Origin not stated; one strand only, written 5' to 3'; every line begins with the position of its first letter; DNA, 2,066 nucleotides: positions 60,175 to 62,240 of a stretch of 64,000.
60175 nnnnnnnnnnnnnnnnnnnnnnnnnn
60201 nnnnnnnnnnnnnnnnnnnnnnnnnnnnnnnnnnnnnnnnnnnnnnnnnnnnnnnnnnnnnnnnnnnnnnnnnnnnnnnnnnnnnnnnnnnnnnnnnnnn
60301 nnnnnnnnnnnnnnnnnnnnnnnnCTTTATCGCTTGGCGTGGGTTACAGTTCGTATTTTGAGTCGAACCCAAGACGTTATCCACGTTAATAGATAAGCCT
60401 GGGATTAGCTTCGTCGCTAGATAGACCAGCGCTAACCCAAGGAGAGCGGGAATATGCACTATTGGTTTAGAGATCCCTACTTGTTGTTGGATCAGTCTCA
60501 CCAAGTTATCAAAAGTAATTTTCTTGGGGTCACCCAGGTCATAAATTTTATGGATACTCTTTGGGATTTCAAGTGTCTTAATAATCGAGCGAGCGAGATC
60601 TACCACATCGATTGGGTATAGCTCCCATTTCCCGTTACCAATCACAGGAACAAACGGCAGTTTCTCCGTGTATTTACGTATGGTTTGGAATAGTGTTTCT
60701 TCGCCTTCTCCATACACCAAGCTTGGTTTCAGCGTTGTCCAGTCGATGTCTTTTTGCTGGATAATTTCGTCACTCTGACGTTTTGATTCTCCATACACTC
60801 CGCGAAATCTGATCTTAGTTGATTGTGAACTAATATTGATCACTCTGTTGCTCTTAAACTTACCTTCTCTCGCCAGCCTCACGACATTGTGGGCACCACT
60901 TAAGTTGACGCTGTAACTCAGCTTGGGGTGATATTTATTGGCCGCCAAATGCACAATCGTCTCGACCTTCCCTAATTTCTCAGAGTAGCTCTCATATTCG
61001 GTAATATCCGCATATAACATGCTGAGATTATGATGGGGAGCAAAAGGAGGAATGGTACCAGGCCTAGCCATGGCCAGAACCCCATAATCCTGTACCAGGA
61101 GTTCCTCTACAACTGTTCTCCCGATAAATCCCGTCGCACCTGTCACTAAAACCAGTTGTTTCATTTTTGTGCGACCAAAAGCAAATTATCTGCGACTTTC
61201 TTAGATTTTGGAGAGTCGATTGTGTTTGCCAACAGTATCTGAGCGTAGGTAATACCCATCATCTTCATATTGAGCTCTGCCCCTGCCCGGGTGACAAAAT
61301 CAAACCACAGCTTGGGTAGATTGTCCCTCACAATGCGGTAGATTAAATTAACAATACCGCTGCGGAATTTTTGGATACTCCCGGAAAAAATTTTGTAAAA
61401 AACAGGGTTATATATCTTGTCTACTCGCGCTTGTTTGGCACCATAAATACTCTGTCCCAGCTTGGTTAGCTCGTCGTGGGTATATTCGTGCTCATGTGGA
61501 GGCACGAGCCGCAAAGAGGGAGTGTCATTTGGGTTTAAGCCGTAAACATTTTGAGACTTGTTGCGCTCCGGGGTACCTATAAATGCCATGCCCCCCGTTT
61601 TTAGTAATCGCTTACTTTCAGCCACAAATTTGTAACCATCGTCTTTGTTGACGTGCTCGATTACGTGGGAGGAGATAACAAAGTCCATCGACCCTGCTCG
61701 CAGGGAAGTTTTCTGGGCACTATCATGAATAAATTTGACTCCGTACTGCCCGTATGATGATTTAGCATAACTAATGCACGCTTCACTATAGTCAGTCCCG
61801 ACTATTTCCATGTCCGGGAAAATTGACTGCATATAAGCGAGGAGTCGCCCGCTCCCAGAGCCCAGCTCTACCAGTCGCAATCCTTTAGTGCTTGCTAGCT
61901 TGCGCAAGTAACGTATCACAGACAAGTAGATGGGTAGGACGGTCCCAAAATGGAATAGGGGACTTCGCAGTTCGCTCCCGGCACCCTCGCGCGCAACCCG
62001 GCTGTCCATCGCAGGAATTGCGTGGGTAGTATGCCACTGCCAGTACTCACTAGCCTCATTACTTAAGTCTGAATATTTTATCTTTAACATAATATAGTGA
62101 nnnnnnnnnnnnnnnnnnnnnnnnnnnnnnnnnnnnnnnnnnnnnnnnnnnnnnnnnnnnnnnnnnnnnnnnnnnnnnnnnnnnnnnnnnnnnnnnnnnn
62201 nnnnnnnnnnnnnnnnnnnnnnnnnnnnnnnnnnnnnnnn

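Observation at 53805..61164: Partial CDP-3,6-dideoxyhexose pathway next to an SDR-Gfo/Idh/MocA fusion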

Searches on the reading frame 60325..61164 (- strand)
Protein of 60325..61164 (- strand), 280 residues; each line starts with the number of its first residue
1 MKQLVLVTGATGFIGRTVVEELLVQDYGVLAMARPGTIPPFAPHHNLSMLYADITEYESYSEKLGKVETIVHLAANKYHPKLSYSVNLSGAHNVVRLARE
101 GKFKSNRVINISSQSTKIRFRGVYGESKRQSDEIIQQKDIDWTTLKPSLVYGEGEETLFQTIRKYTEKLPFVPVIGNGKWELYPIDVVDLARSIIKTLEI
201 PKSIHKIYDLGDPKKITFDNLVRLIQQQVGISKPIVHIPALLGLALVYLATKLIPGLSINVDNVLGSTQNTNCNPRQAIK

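Call 25: find_related_loci(query=A2, collection=metagenome_contigs, flank=10000)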
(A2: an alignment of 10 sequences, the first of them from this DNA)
Query A2 (280 aa) in metagenome_contigs; peptide patterns used: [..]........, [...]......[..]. (x = any residue, [..] = any of these).
53 stretches matched a pattern; 33 encode a relative of the query (tblastn E <= 1e-3); 33 distinct loci.
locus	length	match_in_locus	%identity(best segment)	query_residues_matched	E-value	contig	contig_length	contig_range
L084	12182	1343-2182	88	1-280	1e-168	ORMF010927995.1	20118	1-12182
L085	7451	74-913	80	1-280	2e-158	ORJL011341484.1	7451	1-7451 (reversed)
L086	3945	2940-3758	59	5-277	3e-102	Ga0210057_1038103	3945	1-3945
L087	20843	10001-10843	53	1-280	3e-98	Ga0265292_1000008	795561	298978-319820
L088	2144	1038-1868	53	5-280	1e-102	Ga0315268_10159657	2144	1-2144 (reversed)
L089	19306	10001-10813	44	1-280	8e-71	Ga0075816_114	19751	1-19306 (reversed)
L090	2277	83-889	42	5-275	5e-69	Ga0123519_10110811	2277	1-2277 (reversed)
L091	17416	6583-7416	38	2-280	3e-64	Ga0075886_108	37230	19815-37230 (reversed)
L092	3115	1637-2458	39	3-279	3e-62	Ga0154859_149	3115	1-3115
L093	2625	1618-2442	41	5-280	7e-62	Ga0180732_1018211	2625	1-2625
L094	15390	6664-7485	41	5-279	4e-60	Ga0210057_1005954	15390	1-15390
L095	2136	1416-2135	41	1-242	1e-60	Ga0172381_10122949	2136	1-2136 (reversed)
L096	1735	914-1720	39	5-274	2e-59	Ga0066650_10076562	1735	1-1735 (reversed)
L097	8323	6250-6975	39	1-280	8e-56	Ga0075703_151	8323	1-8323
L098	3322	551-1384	38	2-280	2e-55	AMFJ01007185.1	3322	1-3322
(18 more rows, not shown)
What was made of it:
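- Tried and rejected: A metagenome scan with the SDR-and-linker alignment was more specific (call 25).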

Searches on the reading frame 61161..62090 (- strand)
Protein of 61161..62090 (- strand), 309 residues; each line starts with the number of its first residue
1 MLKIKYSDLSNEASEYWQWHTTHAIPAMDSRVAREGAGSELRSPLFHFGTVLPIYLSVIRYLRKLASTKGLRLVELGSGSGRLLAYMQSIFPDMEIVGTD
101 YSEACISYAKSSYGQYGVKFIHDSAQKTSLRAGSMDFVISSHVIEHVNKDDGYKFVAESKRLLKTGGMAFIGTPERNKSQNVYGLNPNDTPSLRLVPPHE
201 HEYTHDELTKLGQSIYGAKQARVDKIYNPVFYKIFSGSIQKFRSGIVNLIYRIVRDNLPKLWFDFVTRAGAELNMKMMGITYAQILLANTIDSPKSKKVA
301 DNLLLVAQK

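Call 5: search_protein_families(library=pfam, proteins=[window:61161-62090:-], max_evalue=0.01)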
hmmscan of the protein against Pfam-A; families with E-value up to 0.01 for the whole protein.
window:61161-62090:- (309 aa): 9 families
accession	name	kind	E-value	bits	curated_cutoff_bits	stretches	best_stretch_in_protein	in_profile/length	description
PF08241.18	Methyltransf_11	-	2.2e-18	67.1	21.2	1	75-171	2-95/95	Methyltransferase domain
PF13649.12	Methyltransf_25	-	1.3e-16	61.5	27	1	74-167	2-97/97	Methyltransferase domain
PF13489.12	Methyltransf_23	-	4.2e-12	46.5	27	1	63-184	14-129/164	Methyltransferase domain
PF08242.18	Methyltransf_12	-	3.4e-11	44.2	30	1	74-168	1-97/98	Methyltransferase domain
PF13847.12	Methyltransf_31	-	5.7e-10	39.5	27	1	68-175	2-113/145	Methyltransferase domain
PF05175.20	MTS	-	4.6e-06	26.8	23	1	63-171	25-138/170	Methyltransferase small domain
PF02353.26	CMAS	-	1.3e-05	25.1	27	1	61-175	54-168/273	Mycolic acid cyclopropane synthetase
PF01209.24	Ubie_methyltran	-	0.00026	20.8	20.1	1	66-169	44-149/233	ubiE/COQ5 methyltransferase family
PF02390.23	Methyltransf_4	-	0.0032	17.4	24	1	73-120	5-52/173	Putative methyltransferase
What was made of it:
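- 61161..62090 (-): Class I SAM methyltransferase (309 aa) of the fusion module. Methyltransf_11 at 67 bits (call 5).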

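Call 6: search_protein_families(library=ncbifam, proteins=[window:61161-62090:-], max_evalue=0.01)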
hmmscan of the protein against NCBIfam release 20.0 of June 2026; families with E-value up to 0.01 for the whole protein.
window:61161-62090:- (309 aa): 21 families
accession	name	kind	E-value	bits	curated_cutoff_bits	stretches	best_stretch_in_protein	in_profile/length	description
TIGR01983.1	UbiG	equivalog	6.9e-12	45.2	102.95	1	66-205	46-184/228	bifunctional 2-polyprenyl-6-hydroxyphenol methylase/3-demethylubiquinol 3-O-methyltransferase UbiG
TIGR02072.1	BioC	equivalog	3.4e-11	43.4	184.95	1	60-173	25-134/244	malonyl-ACP O-methyltransferase BioC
NF045667.1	MTase_DVU1556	equivalog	5.7e-07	29.2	155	1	61-169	14-117/213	DVU_1556 family methyltransferase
NF004851.0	PRK06202.1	equivalog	5.9e-07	29.1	243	1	57-162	50-157/237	hypothetical protein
NF008686.0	PRK11705.1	equivalog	9.5e-07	28.2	400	1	62-180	160-274/383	cyclopropane fatty acyl phospholipid synthase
NF043040.1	corrin_prot_MT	hypoth_equivalog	1.3e-06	28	180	1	65-171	37-147/216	corrinoid protein-associated methyltransferase CpaM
NF001244.0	PRK00216.1-5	equivalog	1.5e-06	27.7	216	1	63-173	42-155/236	bifunctional demethylmenaquinone methyltransferase/2-methoxy-6-polyprenyl-1,4-benzoquinol methylase UbiE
TIGR01934.1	MenG_MenH_UbiE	subfamily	1.9e-06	27.4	158.35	1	62-173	32-143/223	ubiquinone/menaquinone biosynthesis methyltransferase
NF045825.1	FAmtase_mtf2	equivalog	4.2e-06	26.2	400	1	68-169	57-156/248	fatty-acid O-methyltransferase Mtf2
NF041537.1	ArsM_AhpD_UU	exception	5.9e-06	25.3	510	1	68-171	75-180/345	arsenite methyltransferase/AhpD domain selenoprotein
TIGR03534.1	RF_mod_PrmC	equivalog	8.7e-06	25.4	199.1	1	61-140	80-162/253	peptide chain release factor N(5)-glutamine methyltransferase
NF045823.1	PthPhpthDimycoMt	equivalog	1.7e-05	24.2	300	1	68-168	65-163/256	phthiotriol/phenolphthiotriol dimycocerosates methyltransferase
NF008823.0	PRK11873.1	subfamily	2.6e-05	23.9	263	1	69-170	77-180/272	arsenite methyltransferase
NF041255.1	mycofact_MftM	equivalog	0.00041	19.8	200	1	67-165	137-235/289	mycofactocin oligosaccharide methyltransferase MftM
NF010703.0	PRK14103.1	equivalog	0.00041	19.8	320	1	62-149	22-104/256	trans-aconitate 2-methyltransferase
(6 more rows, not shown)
